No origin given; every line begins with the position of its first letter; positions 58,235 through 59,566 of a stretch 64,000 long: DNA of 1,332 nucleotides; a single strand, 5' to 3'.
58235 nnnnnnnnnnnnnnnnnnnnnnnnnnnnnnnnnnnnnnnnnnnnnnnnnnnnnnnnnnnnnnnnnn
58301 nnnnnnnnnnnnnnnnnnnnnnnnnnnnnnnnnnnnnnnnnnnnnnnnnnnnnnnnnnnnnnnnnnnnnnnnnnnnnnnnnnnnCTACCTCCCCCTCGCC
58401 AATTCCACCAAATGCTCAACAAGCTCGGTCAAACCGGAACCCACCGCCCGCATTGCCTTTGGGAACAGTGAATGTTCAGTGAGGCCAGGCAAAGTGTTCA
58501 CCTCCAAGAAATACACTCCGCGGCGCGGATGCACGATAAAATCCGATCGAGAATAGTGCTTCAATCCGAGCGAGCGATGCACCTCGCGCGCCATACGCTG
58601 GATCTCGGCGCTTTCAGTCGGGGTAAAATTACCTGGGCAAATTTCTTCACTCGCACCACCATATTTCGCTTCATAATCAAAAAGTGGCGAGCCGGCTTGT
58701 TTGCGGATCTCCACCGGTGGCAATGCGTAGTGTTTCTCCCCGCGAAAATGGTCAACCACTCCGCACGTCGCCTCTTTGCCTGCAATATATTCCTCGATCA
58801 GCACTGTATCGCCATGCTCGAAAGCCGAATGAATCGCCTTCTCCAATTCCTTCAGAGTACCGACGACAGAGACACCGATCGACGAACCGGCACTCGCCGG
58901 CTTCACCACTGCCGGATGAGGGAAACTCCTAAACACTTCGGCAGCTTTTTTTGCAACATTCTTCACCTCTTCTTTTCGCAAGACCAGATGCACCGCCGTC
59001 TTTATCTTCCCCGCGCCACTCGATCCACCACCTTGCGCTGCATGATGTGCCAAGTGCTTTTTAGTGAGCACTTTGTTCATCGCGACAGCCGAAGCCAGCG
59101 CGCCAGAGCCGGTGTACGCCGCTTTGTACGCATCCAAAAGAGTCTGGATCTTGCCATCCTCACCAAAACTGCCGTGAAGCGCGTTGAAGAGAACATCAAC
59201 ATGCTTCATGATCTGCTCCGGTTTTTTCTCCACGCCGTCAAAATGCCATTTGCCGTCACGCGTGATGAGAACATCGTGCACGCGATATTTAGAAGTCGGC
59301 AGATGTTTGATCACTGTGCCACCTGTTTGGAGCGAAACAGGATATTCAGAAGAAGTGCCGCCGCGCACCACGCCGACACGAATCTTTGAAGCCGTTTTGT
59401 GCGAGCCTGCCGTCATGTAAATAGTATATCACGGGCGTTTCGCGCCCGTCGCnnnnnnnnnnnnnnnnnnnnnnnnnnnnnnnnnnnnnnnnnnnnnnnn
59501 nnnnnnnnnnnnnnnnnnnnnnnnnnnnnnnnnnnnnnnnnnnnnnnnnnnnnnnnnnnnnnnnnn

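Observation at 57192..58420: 32-bp duplication of the ddl 3' end brackets a 1.2-kb hsp20 islet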

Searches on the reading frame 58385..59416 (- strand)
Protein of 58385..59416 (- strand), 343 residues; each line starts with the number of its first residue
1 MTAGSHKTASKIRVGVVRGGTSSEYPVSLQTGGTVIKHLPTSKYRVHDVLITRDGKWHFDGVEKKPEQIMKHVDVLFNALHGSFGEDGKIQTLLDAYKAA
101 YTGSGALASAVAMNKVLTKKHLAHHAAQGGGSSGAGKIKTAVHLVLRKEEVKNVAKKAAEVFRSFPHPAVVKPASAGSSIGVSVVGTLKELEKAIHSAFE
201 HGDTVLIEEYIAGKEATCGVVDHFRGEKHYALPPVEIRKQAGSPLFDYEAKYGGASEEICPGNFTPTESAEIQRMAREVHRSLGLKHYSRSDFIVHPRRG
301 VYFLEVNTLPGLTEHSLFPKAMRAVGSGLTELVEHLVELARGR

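Call 6: search_protein_families(library=pfam, proteins=[window:58385-59416:-], max_evalue=0.01)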
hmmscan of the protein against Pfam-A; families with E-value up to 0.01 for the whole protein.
window:58385-59416:- (343 aa): 8 families
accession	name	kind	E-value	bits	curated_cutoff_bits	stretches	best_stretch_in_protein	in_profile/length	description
PF07478.18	Dala_Dala_lig_C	-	1.8e-47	162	24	1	141-338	10-204/204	D-ala D-ala ligase C-terminus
PF01820.27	Dala_Dala_lig_N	-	2e-23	83.7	34.6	2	63-104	80-121/121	D-ala D-ala ligase N-terminus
PF02655.19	ATP-grasp_3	-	3.7e-08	34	23.2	1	144-308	9-155/160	ATP-grasp domain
PF01071.24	GARS_A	-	1.8e-06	28.4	27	1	150-241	22-117/194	Phosphoribosylglycinamide synthetase, ATP-grasp (A) domain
PF02786.22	CPSase_L_D2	-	2.9e-06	27.4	19.8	1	148-213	20-91/211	Carbamoyl-phosphate synthase L chain, ATP binding domain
PF02222.28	ATP-grasp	-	1.8e-05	24.9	27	1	152-242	17-107/179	ATP-grasp domain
PF13535.11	ATP-grasp_4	-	3.7e-05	23.8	27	1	166-221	2-71/160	ATP-grasp domain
PF08443.16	RimK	-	0.0053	16.8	21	0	114-216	3-87/188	RimK-like ATP-grasp domain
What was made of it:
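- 58385..59416 (-): Live, full-length ddl (D-alanine--D-alanine ligase, 343 aa). PF07478 1.8e-47 covering residues 141-338, and PF01820 2e-23 (call 6).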

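Call 7: find_related_loci(query=window:58388-59416:-, collection=genome_contigs, flank=6000)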
Query window:58388-59416:- (343 aa) in genome_contigs; peptide patterns used: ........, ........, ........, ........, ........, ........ (x = any residue, [..] = any of these).
243 stretches matched a pattern; 127 encode a relative of the query (tblastn E <= 1e-3); the best 80 are kept; 80 distinct loci.
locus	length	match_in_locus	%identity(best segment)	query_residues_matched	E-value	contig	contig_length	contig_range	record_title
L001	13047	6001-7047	84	1-343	0e+0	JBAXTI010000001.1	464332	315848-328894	MAG: bacterium isolate ELA631 MAG631_1, whole genome shotgun sequence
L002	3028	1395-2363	55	11-340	2e-127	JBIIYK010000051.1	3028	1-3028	MAG: Candidatus Paceibacteria bacterium isolate ME2005-09-19_3300034101_group2_bin230 Rohwer_bin1535_scaffold_60679_c1,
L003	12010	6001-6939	53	13-341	2e-118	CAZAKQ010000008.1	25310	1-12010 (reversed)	MAG TPA_asm: uncultured Candidatus Saccharibacteria bacterium isolate SRP200020_co3_82 genome assembly, contig: NODE_274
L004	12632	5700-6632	52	13-341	2e-117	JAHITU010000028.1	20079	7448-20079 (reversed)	MAG: Patescibacteria group bacterium isolate MM_PC_MetaG.mb.223 MM_PC_MetaG.mb.223_k141_1626768, whole genome shotgun se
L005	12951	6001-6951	55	10-340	4e-117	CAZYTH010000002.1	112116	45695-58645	MAG TPA_asm: uncultured Candidatus Saccharibacteria bacterium isolate SRP263991_co7_31 genome assembly, contig: NODE_96_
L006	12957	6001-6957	56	11-343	1e-116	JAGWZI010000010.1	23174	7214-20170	MAG: Patescibacteria group bacterium isolate REEB51 contig-150_2689, whole genome shotgun sequence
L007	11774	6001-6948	52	14-343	1e-114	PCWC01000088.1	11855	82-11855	MAG: Parcubacteria group bacterium CG11_big_fil_rev_8_21_14_0_20_39_22 CG11_8_21_14_0.20_scaffold_5194_c, whole genome s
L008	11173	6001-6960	53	9-342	1e-113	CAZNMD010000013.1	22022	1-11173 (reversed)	MAG TPA_asm: uncultured Candidatus Saccharibacteria bacterium isolate SRP287051_co1_29 genome assembly, contig: NODE_344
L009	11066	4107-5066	53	11-343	3e-112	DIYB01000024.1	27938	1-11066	MAG TPA_asm: Patescibacteria group bacterium UBA6065 UBA6065_contig_6843, whole genome shotgun sequence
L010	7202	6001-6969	51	8-343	2e-110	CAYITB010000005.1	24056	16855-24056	MAG TPA_asm: uncultured Candidatus Saccharibacteria bacterium isolate ERP119705_co3_790 genome assembly, contig: NODE_23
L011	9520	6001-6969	53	10-340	3e-110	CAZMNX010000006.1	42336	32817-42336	MAG TPA_asm: uncultured Candidatus Saccharibacteria bacterium isolate SRP272421_co2_491 genome assembly, contig: NODE_16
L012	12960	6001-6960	52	12-343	2e-108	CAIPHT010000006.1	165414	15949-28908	Candidatus Vogelbacteria bacterium isolate MJ-2014_bin-1736 genome assembly, contig: bin-1736:06/20, whole genome shotgu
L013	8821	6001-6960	52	8-343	1e-108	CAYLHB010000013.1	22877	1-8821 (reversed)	MAG TPA_asm: uncultured Candidatus Saccharibacteria bacterium isolate binchicken_co58_70 genome assembly, contig: NODE_1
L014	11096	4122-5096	51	11-340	4e-105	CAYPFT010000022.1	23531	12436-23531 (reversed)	MAG TPA_asm: uncultured Candidatus Saccharibacteria bacterium isolate SRP090828_co3_53 genome assembly, contig: NODE_322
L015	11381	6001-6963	51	11-340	1e-104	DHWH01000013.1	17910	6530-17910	MAG TPA_asm: Patescibacteria group bacterium UBA5187 UBA5187_contig_2800, whole genome shotgun sequence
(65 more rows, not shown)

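Call 52: find_homologous_proteins(query=window:58388-59416:-, max_evalue=1e-100)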
Query window:58388-59416:- (343 aa): 494 proteins with E <= 1e-100 among 8000 candidates; the best 120 are listed.
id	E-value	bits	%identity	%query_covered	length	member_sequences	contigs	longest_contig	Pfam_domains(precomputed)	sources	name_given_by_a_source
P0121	1.8e-223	759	100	100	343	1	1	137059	PF01820.28,PF13535.12,PF02786.23,PF02222.28,PF02655.20,PF01071.25,PF07478.19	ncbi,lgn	-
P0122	1.3e-196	670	87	100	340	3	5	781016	PF01820.28,PF02786.23,PF02655.20,PF01071.25,PF07478.19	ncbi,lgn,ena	ncbi:MAG: D-alanine--D-alanine ligase family protein [Patescibacteria group bacterium]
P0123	3.9e-191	652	85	99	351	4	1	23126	PF01820.28,PF02786.23,PF02655.20,PF07478.19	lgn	-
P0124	3.2e-190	649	84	100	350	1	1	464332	PF01820.28,PF02786.23,PF02655.20,PF01071.25,PF07478.19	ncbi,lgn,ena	ncbi:MAG: D-alanine--D-alanine ligase family protein [bacterium]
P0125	7.0e-187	638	84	100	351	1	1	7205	PF01820.28,PF13535.12,PF02786.23,PF02655.20,PF01071.25,PF07478.19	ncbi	-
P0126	1.6e-183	627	82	100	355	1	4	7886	PF01820.28,PF02786.23,PF02655.20,PF01071.25,PF07478.19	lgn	-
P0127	1.2e-181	621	80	100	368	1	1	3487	PF01820.28,PF13535.12,PF02786.23,PF02222.28,PF02655.20,PF01071.25,PF07478.19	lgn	-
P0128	2.2e-181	620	81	100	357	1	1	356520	PF01820.28,PF02786.23,PF02655.20,PF07478.19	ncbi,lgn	-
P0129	1.2e-174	598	78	100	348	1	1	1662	PF01820.28,PF02786.23,PF07478.19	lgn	-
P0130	3.5e-172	590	77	100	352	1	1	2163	PF01820.28,PF02786.23,PF02655.20,PF07478.19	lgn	-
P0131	2.9e-162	558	73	100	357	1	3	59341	PF01820.28,PF07478.19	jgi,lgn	-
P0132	1.5e-144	499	67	99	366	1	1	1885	PF01820.28,PF02786.23,PF02655.20,PF07478.19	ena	-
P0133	2.8e-140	485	66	98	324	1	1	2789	PF01820.28,PF02655.20,PF07478.19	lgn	-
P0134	5.5e-121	422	58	99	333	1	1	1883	PF01820.28,PF02786.23,PF02655.20,PF07478.19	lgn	-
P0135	1.0e-119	418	57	97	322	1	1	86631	PF01820.28,PF02786.23,PF02222.28,PF08443.17,PF02655.20,PF07478.19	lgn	-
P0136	1.1e-119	418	59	97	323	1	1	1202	PF01820.28,PF02786.23,PF02222.28,PF08443.17,PF02655.20,PF01071.25,PF07478.19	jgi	jgi:D-alanine-D-alanine ligase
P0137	2.7e-118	413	60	97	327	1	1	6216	PF01820.28,PF02786.23,PF02655.20,PF07478.19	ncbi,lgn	-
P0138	9.7e-118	411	56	98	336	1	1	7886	PF01820.28,PF13535.12,PF02786.23,PF08443.17,PF02655.20,PF07478.19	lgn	-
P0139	5.9e-117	409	58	98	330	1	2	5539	PF01820.28,PF02786.23,PF02655.20,PF07478.19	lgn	-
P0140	1.4e-116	407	58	97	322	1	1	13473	PF01820.28,PF13535.12,PF02786.23,PF02655.20,PF07478.19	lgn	-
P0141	2.9e-116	406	59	97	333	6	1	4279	PF01820.28,PF02786.23,PF02655.20,PF07478.19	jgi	jgi:D-alanine-D-alanine ligase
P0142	2.7e-115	403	55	97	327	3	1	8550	PF01820.28,PF02786.23,PF08443.17,PF02655.20,PF07478.19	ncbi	-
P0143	3.5e-115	403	57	97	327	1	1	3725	PF01820.28,PF02655.20,PF07478.19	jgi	jgi:D-alanine-D-alanine ligase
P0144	1.1e-114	401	57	97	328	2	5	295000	PF01820.28,PF02786.23,PF02655.20,PF07478.19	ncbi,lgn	ncbi:MAG TPA: D-alanine--D-alanine ligase [Candidatus Paceibacterota bacterium]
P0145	1.2e-114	401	56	97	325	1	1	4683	PF01820.28,PF02786.23,PF02222.28,PF02655.20,PF01071.25,PF07478.19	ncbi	-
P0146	1.9e-114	400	57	97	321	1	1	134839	PF01820.28,PF02655.20,PF01071.25,PF07478.19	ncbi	-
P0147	3.2e-114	400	56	98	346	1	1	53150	PF01820.28,PF13535.12,PF02786.23,PF08443.17,PF02655.20,PF01071.25,PF07478.19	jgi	jgi:D-alanine-D-alanine ligase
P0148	4.4e-114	399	56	97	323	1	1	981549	PF01820.28,PF02786.23,PF02222.28,PF02655.20,PF07478.19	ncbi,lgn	ncbi:MAG: D-alanine--D-alanine ligase [Patescibacteria group bacterium]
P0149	8.0e-114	398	58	97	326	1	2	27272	PF01820.28,PF02655.20,PF07478.19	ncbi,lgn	-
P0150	1.1e-113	398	57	97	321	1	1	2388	PF01820.28,PF13535.12,PF02786.23,PF02222.28,PF08443.17,PF02655.20,PF07478.19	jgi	jgi:D-alanine-D-alanine ligase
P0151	1.5e-113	397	56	97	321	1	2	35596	PF01820.28,PF02786.23,PF02222.28,PF08443.17,PF02655.20,PF07478.19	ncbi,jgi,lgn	jgi:D-alanine-D-alanine ligase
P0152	1.7e-113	397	57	97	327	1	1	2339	PF01820.28,PF13535.12,PF02786.23,PF02655.20,PF07478.19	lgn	-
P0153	4.9e-113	396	56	98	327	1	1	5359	PF01820.28,PF02655.20,PF07478.19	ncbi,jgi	jgi:D-alanine-D-alanine ligase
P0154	5.2e-113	396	57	97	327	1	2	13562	PF01820.28,PF13535.12,PF02786.23,PF02655.20,PF07478.19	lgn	-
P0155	6.0e-113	395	57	97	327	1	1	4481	PF01820.28,PF02655.20,PF07478.19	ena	-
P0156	6.5e-113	395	57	95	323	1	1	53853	PF01820.28,PF02786.23,PF02655.20,PF01071.25,PF07478.19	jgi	jgi:D-alanine-D-alanine ligase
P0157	2.1e-112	394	57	97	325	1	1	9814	PF01820.28,PF02786.23,PF02655.20,PF07478.19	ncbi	-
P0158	2.2e-112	394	57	97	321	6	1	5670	PF01820.28,PF02786.23,PF08443.17,PF02655.20,PF01071.25,PF07478.19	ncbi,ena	-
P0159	2.5e-112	393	56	97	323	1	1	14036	PF01820.28,PF02786.23,PF02222.28,PF08443.17,PF02655.20,PF01071.25,PF07478.19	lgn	-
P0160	2.7e-112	393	55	97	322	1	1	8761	PF01820.28,PF02786.23,PF02222.28,PF08443.17,PF02655.20,PF07478.19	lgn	-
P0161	2.8e-112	393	55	96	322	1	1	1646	PF01820.28,PF02786.23,PF02222.28,PF08443.17,PF02655.20,PF01071.25,PF07478.19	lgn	-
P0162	2.8e-112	393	55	96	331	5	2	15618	PF01820.28,PF07478.19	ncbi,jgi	jgi:D-alanine-D-alanine ligase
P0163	3.0e-112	393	57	96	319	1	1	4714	PF01820.28,PF13535.12,PF02786.23,PF02655.20,PF07478.19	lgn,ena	-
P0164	3.0e-112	393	57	95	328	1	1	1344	PF01820.28,PF02786.23,PF02655.20,PF07478.19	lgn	-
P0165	3.1e-112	393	56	97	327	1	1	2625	PF01820.28,PF02655.20,PF07478.19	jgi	jgi:D-alanine-D-alanine ligase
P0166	5.7e-112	392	57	97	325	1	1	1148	PF01820.28,PF13535.12,PF02786.23,PF02222.28,PF02655.20,PF01071.25,PF07478.19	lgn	-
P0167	8.0e-112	392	55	97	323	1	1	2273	PF01820.28,PF02655.20,PF01071.25,PF07478.19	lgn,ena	-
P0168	9.6e-112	392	56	97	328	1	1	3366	PF01820.28,PF02786.23,PF02655.20,PF07478.19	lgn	-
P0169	1.1e-111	391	55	97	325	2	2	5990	PF01820.28,PF13535.12,PF02786.23,PF02655.20,PF07478.19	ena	-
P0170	1.3e-111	391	57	97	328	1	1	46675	PF01820.28,PF02655.20,PF07478.19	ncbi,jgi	ncbi:MAG: hypothetical protein RLZZ67_594 [Candidatus Parcubacteria bacterium]|jgi:D-alanine-D-alani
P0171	1.9e-111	391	57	97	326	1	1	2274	PF01820.28,PF02655.20,PF07478.19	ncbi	-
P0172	2.3e-111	390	54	97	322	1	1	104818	PF01820.28,PF02655.20,PF07478.19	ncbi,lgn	ncbi:MAG: D-alanine--D-alanine ligase family protein [Candidatus Taylorbacteria bacterium]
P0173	2.7e-111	390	56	96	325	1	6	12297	PF01820.28,PF02222.28,PF02655.20,PF07478.19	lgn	-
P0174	2.9e-111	390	56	97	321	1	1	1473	PF01820.28,PF02786.23,PF08443.17,PF02655.20,PF07478.19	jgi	jgi:D-alanine-D-alanine ligase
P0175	3.2e-111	390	55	97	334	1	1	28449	PF01820.28,PF13535.12,PF07478.19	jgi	jgi:D-alanine-D-alanine ligase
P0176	3.3e-111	390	57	96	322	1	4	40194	PF01820.28,PF02655.20,PF07478.19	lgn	-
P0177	3.8e-111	390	55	97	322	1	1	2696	PF01820.28,PF14397.12,PF08443.17,PF02655.20,PF07478.19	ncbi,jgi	jgi:D-alanine-D-alanine ligase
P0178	3.8e-111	390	55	97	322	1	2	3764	PF01820.28,PF02786.23,PF08443.17,PF02655.20,PF01071.25,PF07478.19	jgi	jgi:D-alanine-D-alanine ligase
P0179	3.9e-111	390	55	98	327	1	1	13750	PF01820.28,PF02786.23,PF02655.20,PF07478.19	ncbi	-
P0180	4.0e-111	389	55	96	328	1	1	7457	PF01820.28,PF08443.17,PF02655.20,PF07478.19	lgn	-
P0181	4.1e-111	389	56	97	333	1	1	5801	PF01820.28,PF02786.23,PF02655.20,PF07478.19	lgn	-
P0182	5.0e-111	389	54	97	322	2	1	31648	PF01820.28,PF14397.12,PF02786.23,PF08443.17,PF02655.20,PF01071.25,PF07478.19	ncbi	-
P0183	5.2e-111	389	57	97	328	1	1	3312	PF01820.28,PF02786.23,PF02655.20,PF07478.19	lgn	-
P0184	5.3e-111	389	55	97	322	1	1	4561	PF01820.28,PF02786.23,PF08443.17,PF02655.20,PF01071.25,PF07478.19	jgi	jgi:D-alanine-D-alanine ligase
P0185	6.7e-111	389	54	96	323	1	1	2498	PF01820.28,PF13535.12,PF14397.12,PF02786.23,PF08443.17,PF02655.20,PF07478.19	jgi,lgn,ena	-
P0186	7.6e-111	389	57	97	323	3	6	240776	PF01820.28,PF01071.25,PF07478.19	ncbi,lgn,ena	ncbi:MAG: D-alanine--D-alanine ligase [Patescibacteria group bacterium]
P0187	8.3e-111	388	56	97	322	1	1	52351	PF01820.28,PF13535.12,PF14397.12,PF02786.23,PF02222.28,PF08443.17,PF02655.20,PF01071.25,PF07478.19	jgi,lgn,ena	-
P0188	9.9e-111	388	57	97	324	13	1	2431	PF01820.28,PF01071.25,PF07478.19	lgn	-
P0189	1.0e-110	388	56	96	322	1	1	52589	PF01820.28,PF02786.23,PF08443.17,PF02655.20,PF01071.25,PF07478.19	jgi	jgi:D-alanine-D-alanine ligase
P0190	1.1e-110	388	55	97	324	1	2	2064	PF01820.28,PF14397.12,PF02786.23,PF02222.28,PF02655.20,PF07478.19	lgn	-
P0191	1.2e-110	388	56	97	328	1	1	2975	PF01820.28,PF02786.23,PF02655.20,PF07478.19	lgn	-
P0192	1.6e-110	387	56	97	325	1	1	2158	PF01820.28,PF13535.12,PF02786.23,PF02222.28,PF02655.20,PF01071.25,PF07478.19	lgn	-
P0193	1.6e-110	387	54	97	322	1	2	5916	PF01820.28,PF02786.23,PF08443.17,PF02655.20,PF07478.19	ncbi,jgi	jgi:D-alanine-D-alanine ligase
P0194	1.8e-110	387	55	97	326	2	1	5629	PF01820.28,PF02655.20,PF01071.25,PF07478.19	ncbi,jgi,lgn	ncbi:MAG: D-alanine--D-alanine ligase [Candidatus Paceibacterota bacterium]|jgi:D-alanine-D-alanine 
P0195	2.1e-110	387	57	97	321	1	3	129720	PF01820.28,PF14397.12,PF02655.20,PF07478.19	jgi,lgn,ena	-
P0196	2.2e-110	387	55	97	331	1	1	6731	PF01820.28,PF02786.23,PF08443.17,PF02655.20,PF07478.19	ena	-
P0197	2.3e-110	387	56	97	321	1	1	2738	PF01820.28,PF02786.23,PF02655.20,PF07478.19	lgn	-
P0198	2.5e-110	387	55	97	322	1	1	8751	PF01820.28,PF08443.17,PF02655.20,PF07478.19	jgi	jgi:D-alanine-D-alanine ligase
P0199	2.5e-110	387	55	96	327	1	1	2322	PF01820.28,PF08443.17,PF02655.20,PF07478.19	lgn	-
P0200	2.6e-110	387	54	97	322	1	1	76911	PF01820.28,PF08443.17,PF02655.20,PF07478.19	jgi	jgi:D-alanine-D-alanine ligase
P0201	3.5e-110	386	55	96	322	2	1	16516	PF01820.28,PF08443.17,PF02655.20,PF01071.25,PF07478.19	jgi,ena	-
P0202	3.5e-110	386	54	97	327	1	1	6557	PF01820.28,PF02786.23,PF02222.28,PF08443.17,PF02655.20,PF07478.19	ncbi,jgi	jgi:D-alanine-D-alanine ligase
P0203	5.0e-110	386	54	98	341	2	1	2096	PF01820.28,PF02786.23,PF02655.20,PF07478.19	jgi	jgi:D-alanine-D-alanine ligase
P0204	5.4e-110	386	54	97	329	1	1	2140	PF01820.28,PF02786.23,PF08443.17,PF02655.20,PF01071.25,PF07478.19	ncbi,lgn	-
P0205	6.1e-110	386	53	97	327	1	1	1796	PF01820.28,PF07478.19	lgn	-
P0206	6.5e-110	386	55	96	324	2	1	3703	PF01820.28,PF13535.12,PF02786.23,PF08443.17,PF02655.20,PF07478.19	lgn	-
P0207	6.7e-110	385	55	97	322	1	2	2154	PF01820.28,PF13535.12,PF02786.23,PF02222.28,PF08443.17,PF02655.20,PF07478.19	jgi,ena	-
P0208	7.3e-110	385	54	97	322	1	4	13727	PF01820.28,PF08443.17,PF02655.20,PF07478.19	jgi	jgi:D-alanine-D-alanine ligase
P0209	8.2e-110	385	55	97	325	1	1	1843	PF01820.28,PF07478.19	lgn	-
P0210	9.3e-110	385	56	96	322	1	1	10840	PF01820.28,PF02222.28,PF02655.20,PF01071.25,PF07478.19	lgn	-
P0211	1.1e-109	385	55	97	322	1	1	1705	PF01820.28,PF13535.12,PF14397.12,PF02786.23,PF02222.28,PF08443.17,PF02655.20,PF01071.25,PF07478.19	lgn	-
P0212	1.5e-109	384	55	96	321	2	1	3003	PF01820.28,PF02222.28,PF08443.17,PF02655.20,PF01071.25,PF07478.19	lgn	-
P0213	1.5e-109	384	55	96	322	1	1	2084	PF01820.28,PF02786.23,PF02222.28,PF02655.20,PF07478.19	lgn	-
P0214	1.5e-109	384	53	96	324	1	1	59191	PF01820.28,PF13535.12,PF14397.12,PF08443.17,PF02655.20,PF07478.19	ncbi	-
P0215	1.7e-109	384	56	98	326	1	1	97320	PF01820.28,PF02786.23,PF07478.19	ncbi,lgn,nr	ncbi:MAG TPA: D-alanine--D-alanine ligase [Candidatus Paceibacterota bacterium]|nr:D-alanine--D-alan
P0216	1.8e-109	384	54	97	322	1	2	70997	PF01820.28,PF13535.12,PF02786.23,PF02222.28,PF08443.17,PF02655.20,PF07478.19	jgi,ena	-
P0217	2.1e-109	384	55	97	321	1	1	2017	PF01820.28,PF02786.23,PF02222.28,PF02655.20,PF07478.19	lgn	-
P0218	2.3e-109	384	54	97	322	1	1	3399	PF01820.28,PF13535.12,PF02786.23,PF02222.28,PF08443.17,PF02655.20,PF07478.19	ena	-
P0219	2.3e-109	384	55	97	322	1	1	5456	PF01820.28,PF02786.23,PF08443.17,PF02655.20,PF07478.19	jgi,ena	-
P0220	2.3e-109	384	55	97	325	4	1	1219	PF01820.28,PF13535.12,PF14397.12,PF02786.23,PF02222.28,PF02655.20,PF07478.19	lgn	-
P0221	2.4e-109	384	54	98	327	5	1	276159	PF01820.28,PF02655.20,PF07478.19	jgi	jgi:D-alanine-D-alanine ligase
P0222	2.6e-109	384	55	97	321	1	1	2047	PF01820.28,PF08443.17,PF02655.20,PF07478.19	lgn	-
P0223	2.7e-109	383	54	96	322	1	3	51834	PF01820.28,PF14397.12,PF02786.23,PF02222.28,PF08443.17,PF02655.20,PF01071.25,PF07478.19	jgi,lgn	jgi:D-alanine-D-alanine ligase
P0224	2.8e-109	383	55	97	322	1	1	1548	PF01820.28,PF02786.23,PF02655.20,PF07478.19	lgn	-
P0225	3.1e-109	383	55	96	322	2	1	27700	PF01820.28,PF02786.23,PF08443.17,PF02655.20,PF07478.19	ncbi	-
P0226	3.1e-109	383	56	97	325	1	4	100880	PF01820.28,PF07478.19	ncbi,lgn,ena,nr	ncbi:MAG TPA: D-alanine--D-alanine ligase [Candidatus Paceibacterota bacterium]|nr:D-alanine--D-alan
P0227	3.6e-109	383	55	96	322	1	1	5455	PF01820.28,PF02655.20,PF07478.19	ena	-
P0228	3.7e-109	383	55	97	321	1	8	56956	PF01820.28,PF02786.23,PF08443.17,PF02655.20,PF07478.19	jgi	jgi:D-alanine-D-alanine ligase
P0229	4.3e-109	383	55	97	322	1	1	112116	PF01820.28,PF08443.17,PF02655.20,PF07478.19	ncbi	-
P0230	4.4e-109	383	53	96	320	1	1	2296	PF01820.28,PF13535.12,PF14397.12,PF02786.23,PF02222.28,PF08443.17,PF02655.20,PF01071.25,PF07478.19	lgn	-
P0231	4.4e-109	383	54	97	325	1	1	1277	PF01820.28,PF08443.17,PF02655.20,PF07478.19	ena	-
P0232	5.1e-109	383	54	97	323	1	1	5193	PF01820.28,PF02786.23,PF02222.28,PF08443.17,PF02655.20,PF01071.25,PF07478.19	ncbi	-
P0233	5.1e-109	383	56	97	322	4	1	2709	PF01820.28,PF02655.20,PF07478.19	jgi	jgi:D-alanine-D-alanine ligase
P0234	5.3e-109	383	55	96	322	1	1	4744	PF01820.28,PF02786.23,PF08443.17,PF02655.20,PF07478.19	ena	-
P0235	5.9e-109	382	54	97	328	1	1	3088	PF01820.28,PF02786.23,PF02655.20,PF01071.25,PF07478.19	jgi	jgi:D-alanine-D-alanine ligase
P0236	6.3e-109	382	55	97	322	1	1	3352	PF01820.28,PF02786.23,PF02655.20,PF07478.19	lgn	-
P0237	6.6e-109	382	55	97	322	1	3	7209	PF01820.28,PF02786.23,PF08443.17,PF02655.20,PF07478.19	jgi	jgi:D-alanine-D-alanine ligase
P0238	7.7e-109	382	55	97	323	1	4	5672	PF01820.28,PF13535.12,PF02222.28,PF07478.19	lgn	-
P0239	9.2e-109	382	53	97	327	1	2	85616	PF01820.28,PF02786.23,PF02655.20,PF07478.19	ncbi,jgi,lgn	ncbi:MAG: D-alanine--D-alanine ligase [Candidatus Paceibacterota bacterium]|jgi:D-alanine-D-alanine 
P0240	9.3e-109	382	55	97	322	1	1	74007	PF01820.28,PF13535.12,PF02786.23,PF08443.17,PF02655.20,PF07478.19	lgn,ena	-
